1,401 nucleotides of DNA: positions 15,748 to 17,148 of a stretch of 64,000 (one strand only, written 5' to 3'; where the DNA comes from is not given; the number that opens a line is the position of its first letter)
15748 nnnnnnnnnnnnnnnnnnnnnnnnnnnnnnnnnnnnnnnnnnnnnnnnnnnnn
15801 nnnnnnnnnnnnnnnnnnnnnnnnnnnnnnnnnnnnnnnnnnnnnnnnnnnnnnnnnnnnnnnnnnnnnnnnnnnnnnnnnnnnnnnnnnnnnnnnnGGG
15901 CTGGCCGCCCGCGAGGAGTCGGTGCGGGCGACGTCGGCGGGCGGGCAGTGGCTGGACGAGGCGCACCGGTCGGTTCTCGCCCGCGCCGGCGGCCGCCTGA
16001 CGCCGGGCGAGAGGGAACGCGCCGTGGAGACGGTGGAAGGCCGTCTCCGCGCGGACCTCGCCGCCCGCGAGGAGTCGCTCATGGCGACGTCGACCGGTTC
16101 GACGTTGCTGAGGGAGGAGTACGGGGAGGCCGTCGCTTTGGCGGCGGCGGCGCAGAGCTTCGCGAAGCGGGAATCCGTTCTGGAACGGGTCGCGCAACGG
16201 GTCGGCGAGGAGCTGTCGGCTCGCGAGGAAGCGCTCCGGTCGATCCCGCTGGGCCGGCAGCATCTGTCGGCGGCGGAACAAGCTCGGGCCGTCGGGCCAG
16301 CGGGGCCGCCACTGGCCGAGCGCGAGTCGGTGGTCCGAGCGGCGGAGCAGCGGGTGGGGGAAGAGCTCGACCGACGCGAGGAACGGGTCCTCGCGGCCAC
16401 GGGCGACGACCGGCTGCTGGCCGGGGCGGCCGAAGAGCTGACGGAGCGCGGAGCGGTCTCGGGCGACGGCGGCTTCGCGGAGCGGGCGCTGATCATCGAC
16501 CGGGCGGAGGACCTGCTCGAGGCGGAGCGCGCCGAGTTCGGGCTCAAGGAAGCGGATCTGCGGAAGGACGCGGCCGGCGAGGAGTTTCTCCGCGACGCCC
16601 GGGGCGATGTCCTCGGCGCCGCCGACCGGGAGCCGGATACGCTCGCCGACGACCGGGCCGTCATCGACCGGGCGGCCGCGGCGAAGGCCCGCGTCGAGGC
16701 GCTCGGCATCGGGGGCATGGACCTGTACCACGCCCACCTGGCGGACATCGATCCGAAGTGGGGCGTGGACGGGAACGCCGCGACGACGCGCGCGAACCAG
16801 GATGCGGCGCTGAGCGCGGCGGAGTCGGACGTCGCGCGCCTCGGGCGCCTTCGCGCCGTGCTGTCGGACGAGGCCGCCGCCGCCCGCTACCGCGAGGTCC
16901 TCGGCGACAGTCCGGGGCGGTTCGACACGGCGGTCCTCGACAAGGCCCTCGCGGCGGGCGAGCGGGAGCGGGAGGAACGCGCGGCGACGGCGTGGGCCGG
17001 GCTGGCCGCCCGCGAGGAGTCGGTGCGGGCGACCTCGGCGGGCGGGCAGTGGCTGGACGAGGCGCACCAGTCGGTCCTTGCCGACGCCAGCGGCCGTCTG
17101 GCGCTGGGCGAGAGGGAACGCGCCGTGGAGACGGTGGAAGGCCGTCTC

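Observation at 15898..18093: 1.1-kb (367-codon) in-frame tandem duplication inside the relaxase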

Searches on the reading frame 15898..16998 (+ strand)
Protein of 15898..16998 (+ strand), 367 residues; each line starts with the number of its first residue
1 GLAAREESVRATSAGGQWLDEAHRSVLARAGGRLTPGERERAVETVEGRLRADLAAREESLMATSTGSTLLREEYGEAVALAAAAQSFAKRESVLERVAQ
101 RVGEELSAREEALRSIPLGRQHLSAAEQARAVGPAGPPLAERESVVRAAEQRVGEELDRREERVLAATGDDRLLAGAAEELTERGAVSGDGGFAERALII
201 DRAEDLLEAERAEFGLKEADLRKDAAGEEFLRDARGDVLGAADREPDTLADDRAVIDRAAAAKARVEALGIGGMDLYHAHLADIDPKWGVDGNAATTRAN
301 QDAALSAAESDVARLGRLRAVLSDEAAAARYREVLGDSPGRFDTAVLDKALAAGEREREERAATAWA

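Call 31: search_solved_structures(query=A1, max_evalue=1)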
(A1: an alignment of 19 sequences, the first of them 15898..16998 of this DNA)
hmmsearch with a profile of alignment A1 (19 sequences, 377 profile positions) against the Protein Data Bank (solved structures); distinct sequences matched with E-value up to 1: 0.
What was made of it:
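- On Known helical repeat families (spectrin, TPR/HEAT-like, coiled-coil DUFs): The PDB profile search returns 0 hits (call 31).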

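Call 39: predict_structure(alignment_id=A1)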
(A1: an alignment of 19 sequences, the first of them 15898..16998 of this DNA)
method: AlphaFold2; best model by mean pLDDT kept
length: 367 residues; sequences in the alignment: 19
mean_pLDDT: 89.8   pTM: 0.71
mean pLDDT of the five models: 89.8, 88.7, 88.6, 88.0, 87.3
residues with pLDDT >= 90: 250; 70-90: 96; 50-70: 21; < 50: 0
segments of 3 or more residues with pLDDT < 50: none
pLDDT, mean of each block of 10 residues (from residue 1): 93 94 85 85 95 95 96 90 90 96 94 92 81 71 93 96 96 96 89 92 97 95 90 94 91 95 88 86 78 72 90 90 94 85 85 94 79
secondary structure, 60 per line:
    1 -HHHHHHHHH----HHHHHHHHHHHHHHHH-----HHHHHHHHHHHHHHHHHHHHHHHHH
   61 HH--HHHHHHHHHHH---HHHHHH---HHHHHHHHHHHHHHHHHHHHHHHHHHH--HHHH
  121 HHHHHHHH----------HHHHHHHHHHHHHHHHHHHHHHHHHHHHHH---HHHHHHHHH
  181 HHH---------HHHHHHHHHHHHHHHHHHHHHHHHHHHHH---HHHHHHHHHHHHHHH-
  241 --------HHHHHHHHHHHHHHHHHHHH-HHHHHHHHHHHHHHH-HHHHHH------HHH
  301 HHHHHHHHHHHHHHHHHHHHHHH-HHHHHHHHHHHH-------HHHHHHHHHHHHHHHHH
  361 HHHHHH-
elements in order: H2-10 H15-30 H36-62 H65-75 H79-84 H88-114 H117-128 H139-168 H172-183 H193-221 H225-239 H249-268 H270-284 H286-291 H298-323 H325-336 H344-366
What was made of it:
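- AF2 predicts a defined fold with high confidence from only 19 sequences (call 39).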

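Call 42: fold_search(model_id=the predicted structure, library=pdb)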
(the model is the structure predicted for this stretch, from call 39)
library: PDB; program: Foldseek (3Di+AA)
matches with E <= 10: 82; with E <= 0.001: 0
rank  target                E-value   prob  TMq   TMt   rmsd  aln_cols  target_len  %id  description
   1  4l3i_A                2.0e-01  0.30  0.18  0.15  23.7       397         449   13  Structure of the microtubule associated protein PRC1 (Protein Regulator of Cytokinesis 1) (released 2013-07-17)
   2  4l6y_A                2.6e-01  0.30  0.19  0.17  21.8       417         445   14  Structure of the microtubule associated protein PRC1 (Protein Regulator of Cytokinesis 1) (released 2013-07-17)
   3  4l3i_B                8.3e-01  0.16  0.17  0.15  24.8       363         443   14  Structure of the microtubule associated protein PRC1 (Protein Regulator of Cytokinesis 1) (released 2013-07-17)
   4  4l6y_B                9.5e-01  0.12  0.18  0.16  21.5       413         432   14  Structure of the microtubule associated protein PRC1 (Protein Regulator of Cytokinesis 1) (released 2013-07-17)
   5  6bzd_D                1.2e+00  0.10  0.11  0.14  20.0       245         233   16  Structure of 14-3-3 gamma R57E mutant bound to GlcNAcylated peptide (released 2018-05-09)
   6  6f09_Q                2.4e+00  0.09  0.12  0.17  20.4       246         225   13  Binary complex of 14-3-3 zeta with ubiquitin specific protease 8 (USP8) pSer718 peptide (released 2018-03-07)
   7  4wnu_A                2.9e+00  0.07  0.13  0.11  33.3       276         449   17  Human Cytochrome P450 2D6 Quinidine Complex (released 2015-01-14)
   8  4o46_E                3.2e+00  0.06  0.11  0.14  19.9       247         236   16  14-3-3-gamma in complex with influenza NS1 C-terminal tail phosphorylated at S228 (released 2014-04-30)
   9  8qdv_G                3.3e+00  0.06  0.11  0.15  19.7       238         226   16  Structure of 14-3-3 zeta delta C with the bivalent tau-pS214-pS324 peptide (released 2024-09-11)
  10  6byj_E                3.3e+00  0.05  0.11  0.14  19.6       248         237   16  Structure of human 14-3-3 gamma bound to O-GlcNAc peptide (released 2018-05-09)
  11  4o46_A                3.5e+00  0.05  0.11  0.14  19.8       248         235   16  14-3-3-gamma in complex with influenza NS1 C-terminal tail phosphorylated at S228 (released 2014-04-30)
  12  6vvv_F                3.8e+00  0.03  0.12  0.13  22.1       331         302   15  Crystal structure of a Mycobacterium smegmatis transcription initiation complex with Rifampicin-resistant RNA polymera (released 2020-10-21)
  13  7abg_A4               4.0e+00  0.04  0.15  0.14  29.1       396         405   15  Human pre-Bact-1 spliceosome (released 2020-12-23)
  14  6f09_S                4.1e+00  0.06  0.11  0.16  20.2       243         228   15  Binary complex of 14-3-3 zeta with ubiquitin specific protease 8 (USP8) pSer718 peptide (released 2018-03-07)
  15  6gn0_B                4.1e+00  0.06  0.11  0.16  20.2       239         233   15  Exoenzyme S from Pseudomonas aeruginosa in complex with human 14-3-3 protein beta, tetrameric crystal form (released 2018-09-26)
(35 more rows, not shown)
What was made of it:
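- Closest known: Spectrin-like helical-repeat rods. Same: These are the top Foldseek hits (call 42).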

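Call 43: fold_search(model_id=the predicted structure, library=viral)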
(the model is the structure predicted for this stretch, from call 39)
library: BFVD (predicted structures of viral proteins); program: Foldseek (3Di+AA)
matches with E <= 10: 140; with E <= 0.001: 0
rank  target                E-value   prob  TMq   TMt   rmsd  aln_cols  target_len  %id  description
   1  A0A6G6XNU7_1          2.1e-01  0.18  0.13  0.05  32.9       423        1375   12  (no name in the UniProt tables at hand)
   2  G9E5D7                2.6e-01  0.16  0.14  0.08  30.4       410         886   12  (no name in the UniProt tables at hand)
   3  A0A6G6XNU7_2          3.1e-01  0.13  0.13  0.05  27.9       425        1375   13  (no name in the UniProt tables at hand)
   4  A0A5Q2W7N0            3.2e-01  0.07  0.09  0.05  37.6       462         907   15  (no name in the UniProt tables at hand)
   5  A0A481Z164            3.7e-01  0.41  0.23  0.16  16.2       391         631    8  Uncharacterized protein [Mimivirus LCMiAC02]
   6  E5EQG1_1              5.5e-01  0.13  0.15  0.07  34.3       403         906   11  (no name in the UniProt tables at hand)
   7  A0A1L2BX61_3          6.3e-01  0.08  0.12  0.06  27.0       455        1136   12  Tape measure protein [Nodularia phage vB_NpeS-2AV2]
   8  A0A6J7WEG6            7.6e-01  0.06  0.11  0.08  51.3       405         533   16  Uncharacterized protein (Fragment) [uncultured Caudovirales phage]
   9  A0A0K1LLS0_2          7.9e-01  0.07  0.12  0.06  25.6       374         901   16  Tape measure protein [Caulobacter phage Sansa]
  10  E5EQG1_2              9.1e-01  0.12  0.16  0.09  25.9       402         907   11  (no name in the UniProt tables at hand)
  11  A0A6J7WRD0            9.5e-01  0.07  0.12  0.07  27.7       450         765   12  Uncharacterized protein [uncultured Caudovirales phage]
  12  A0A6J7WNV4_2          1.1e+00  0.06  0.12  0.07  37.4       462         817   14  Bacteriophage lambda, GpH, tail tape measure, C-terminal [uncultured Caudovirales phage]
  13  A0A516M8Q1            1.1e+00  0.05  0.10  0.04  46.9       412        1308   11  (no name in the UniProt tables at hand)
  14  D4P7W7                1.2e+00  0.06  0.12  0.07  30.3       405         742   12  Gp099 [Rhodococcus phage ReqiPoco6]
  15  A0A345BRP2            1.2e+00  0.05  0.11  0.04  35.7       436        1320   16  (no name in the UniProt tables at hand)
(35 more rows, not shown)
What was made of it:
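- On Known helical repeat families (spectrin, TPR/HEAT-like, coiled-coil DUFs): Foldseek against PDB and BFVD gives best E 0.2 (calls 42, 43).
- The best Foldseek hits have E >= 0.2 and TM <= 0.23 (calls 42, 43).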

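Call 51: search_protein_representatives(alignment_id=A1)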
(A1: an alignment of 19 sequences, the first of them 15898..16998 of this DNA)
Query: 19 sequences, 377 profile positions. Proteins with E-value up to 0.001 (for the whole library): 134; up to 1e-10: 119; up to 1e-30: 66. The best 134 are listed.
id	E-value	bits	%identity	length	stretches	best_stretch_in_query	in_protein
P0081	0.0e+00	1225.0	-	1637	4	1-376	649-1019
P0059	2.7e-293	987.5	-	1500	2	1-376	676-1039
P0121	1.6e-270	912.6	-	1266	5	1-267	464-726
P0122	2.8e-253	855.8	-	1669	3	1-376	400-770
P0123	1.9e-235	797.2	-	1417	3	1-376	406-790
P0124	3.0e-229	776.8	-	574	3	43-369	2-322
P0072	3.6e-210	714.0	-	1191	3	1-376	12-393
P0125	4.2e-209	710.5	-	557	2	1-376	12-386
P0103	2.3e-208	708.0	-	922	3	3-373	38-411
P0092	8.1e-207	702.9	-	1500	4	2-376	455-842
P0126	4.0e-200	680.9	-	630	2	2-375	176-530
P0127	1.1e-162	557.7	-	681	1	1-376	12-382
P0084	2.1e-153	527.1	-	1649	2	1-375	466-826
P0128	1.0e-147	508.4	-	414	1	20-366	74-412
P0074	2.1e-145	500.8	-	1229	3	2-374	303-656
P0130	4.5e-125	433.9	-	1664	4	137-376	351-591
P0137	3.6e-95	335.4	-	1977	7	51-332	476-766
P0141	7.4e-82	291.7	-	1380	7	2-109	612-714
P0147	9.7e-67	241.9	-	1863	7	53-332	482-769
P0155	2.1e-59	217.8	-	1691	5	267-374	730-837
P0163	4.1e-40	154.3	-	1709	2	108-332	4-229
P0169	3.6e-36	141.3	-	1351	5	244-376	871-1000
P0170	3.8e-36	141.2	-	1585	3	268-376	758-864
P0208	3.3e-17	78.9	-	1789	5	255-369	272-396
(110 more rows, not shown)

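Call 52: search_protein_families(library=pfam, proteins=[P0121, P0122, P0123, P0130, P0137, P0141], max_evalue=0.001)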
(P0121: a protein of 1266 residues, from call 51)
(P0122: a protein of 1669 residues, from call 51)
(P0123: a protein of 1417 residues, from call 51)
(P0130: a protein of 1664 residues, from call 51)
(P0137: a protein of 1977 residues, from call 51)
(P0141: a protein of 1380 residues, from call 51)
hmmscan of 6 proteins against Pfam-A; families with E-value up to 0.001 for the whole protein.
P0121 (1266 aa): 1 family
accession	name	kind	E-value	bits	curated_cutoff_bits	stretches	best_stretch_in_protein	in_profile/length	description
PF03432.20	Relaxase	-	2.6e-06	28.2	24.6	1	61-150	49-132/132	MobA/VirD2-like, nuclease domain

P0122 (1669 aa): 0 families

P0123 (1417 aa): 0 families

P0130 (1664 aa): 1 family
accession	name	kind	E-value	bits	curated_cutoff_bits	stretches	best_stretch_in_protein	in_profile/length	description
PF03389.21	MobA_MobL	-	1.4e-13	51.7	26.7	1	46-204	43-205/224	MobA/MobL family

P0137 (1977 aa): 0 families

P0141 (1380 aa): 3 families
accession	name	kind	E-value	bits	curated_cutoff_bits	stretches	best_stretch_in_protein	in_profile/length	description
PF03389.21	MobA_MobL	-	4.2e-10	40.2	26.7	1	44-206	41-207/224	MobA/MobL family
PF20669.3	Exo70_N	-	0.00069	20.3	23.9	0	658-710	25-77/83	Exocyst complex component Exo70 N-terminal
PF03432.20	Relaxase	-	0.00088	20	24.6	0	58-133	31-101/132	MobA/VirD2-like, nuclease domain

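Call 53: search_protein_families(library=pfam, proteins=[P0147, P0155, P0163, P0169, P0170, P0208], max_evalue=0.001)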
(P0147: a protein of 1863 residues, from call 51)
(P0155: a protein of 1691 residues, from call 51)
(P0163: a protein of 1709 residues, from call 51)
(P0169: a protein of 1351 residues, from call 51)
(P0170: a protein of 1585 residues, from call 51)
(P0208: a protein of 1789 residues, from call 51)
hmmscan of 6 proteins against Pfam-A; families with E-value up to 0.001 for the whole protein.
P0147 (1863 aa): 0 families

P0155 (1691 aa): 0 families

P0163 (1709 aa): 1 family
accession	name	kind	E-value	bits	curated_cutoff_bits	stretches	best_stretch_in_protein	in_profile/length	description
PF12168.13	DNA_pol3_tau_4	-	6.4e-05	23.7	25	0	838-874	36-72/82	DNA polymerase III subunits tau domain IV DnaB-binding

P0169 (1351 aa): 1 family
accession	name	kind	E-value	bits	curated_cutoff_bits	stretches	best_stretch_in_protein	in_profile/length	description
PF03389.21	MobA_MobL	-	2.5e-48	165.3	26.7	1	18-198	2-206/224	MobA/MobL family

P0170 (1585 aa): 1 family
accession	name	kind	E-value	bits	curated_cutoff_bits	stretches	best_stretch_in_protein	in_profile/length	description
PF03389.21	MobA_MobL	-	1.8e-10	41.4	26.7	1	45-204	42-205/224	MobA/MobL family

P0208 (1789 aa): 1 family
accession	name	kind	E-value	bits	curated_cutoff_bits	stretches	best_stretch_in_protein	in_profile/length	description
PF03389.21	MobA_MobL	-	2e-60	204.8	26.7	1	18-208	2-217/224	MobA/MobL family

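Call 73: search_protein_families(library=phrogs, proteins=[window:15898-16998:+], max_evalue=0.01)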
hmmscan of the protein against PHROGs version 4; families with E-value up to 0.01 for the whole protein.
window:15898-16998:+ (367 aa): 0 families

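Call 74: search_dna_similar(query=window:15898-16998:+, collection=plasmids, mode=protein, max_evalue=0.001, max_rows=15)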
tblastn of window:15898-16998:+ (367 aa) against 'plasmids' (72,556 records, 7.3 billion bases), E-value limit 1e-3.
No match.
